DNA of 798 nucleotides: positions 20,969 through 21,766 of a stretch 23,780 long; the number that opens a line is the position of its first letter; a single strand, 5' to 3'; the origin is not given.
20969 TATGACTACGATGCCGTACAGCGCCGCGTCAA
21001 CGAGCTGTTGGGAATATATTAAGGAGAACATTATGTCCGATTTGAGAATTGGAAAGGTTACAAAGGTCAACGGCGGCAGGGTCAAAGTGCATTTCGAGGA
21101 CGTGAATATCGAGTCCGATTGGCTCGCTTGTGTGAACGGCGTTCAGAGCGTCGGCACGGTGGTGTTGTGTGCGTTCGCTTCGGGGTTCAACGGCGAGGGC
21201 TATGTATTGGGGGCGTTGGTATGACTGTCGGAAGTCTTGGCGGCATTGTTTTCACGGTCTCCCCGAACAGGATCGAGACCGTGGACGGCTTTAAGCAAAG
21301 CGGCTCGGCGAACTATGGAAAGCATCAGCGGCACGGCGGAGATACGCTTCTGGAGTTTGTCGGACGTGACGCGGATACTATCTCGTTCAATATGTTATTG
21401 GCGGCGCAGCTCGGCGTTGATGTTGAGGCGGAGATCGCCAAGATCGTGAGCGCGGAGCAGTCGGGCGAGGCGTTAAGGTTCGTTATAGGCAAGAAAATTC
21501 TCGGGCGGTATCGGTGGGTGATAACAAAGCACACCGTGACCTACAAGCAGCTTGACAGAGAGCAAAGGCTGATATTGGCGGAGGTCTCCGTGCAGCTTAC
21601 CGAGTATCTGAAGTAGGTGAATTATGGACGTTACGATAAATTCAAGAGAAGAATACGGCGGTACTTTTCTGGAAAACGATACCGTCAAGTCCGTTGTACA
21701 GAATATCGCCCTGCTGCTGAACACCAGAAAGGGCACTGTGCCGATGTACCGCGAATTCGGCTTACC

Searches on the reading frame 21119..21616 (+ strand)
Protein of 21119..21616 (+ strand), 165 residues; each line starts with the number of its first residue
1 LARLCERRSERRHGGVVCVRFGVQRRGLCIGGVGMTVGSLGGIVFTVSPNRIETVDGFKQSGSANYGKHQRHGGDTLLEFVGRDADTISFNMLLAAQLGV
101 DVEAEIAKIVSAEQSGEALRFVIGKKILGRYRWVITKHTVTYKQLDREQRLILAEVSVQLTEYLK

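Call 53: search_protein_families(library=phrogs, proteins=[window:21119-21616:+], max_evalue=0.00001)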
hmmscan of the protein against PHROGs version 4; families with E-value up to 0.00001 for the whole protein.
window:21119-21616:+ (165 aa): 3 families
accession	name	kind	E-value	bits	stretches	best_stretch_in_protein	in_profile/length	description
phrog_76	-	tail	2.8e-21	77.4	1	34-163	27-150/272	tail protein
phrog_788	-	tail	1.1e-18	69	1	40-163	5-122/297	tail protein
phrog_15956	-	tail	1.6e-07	32.1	1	38-163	5-127/228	tail assembly protein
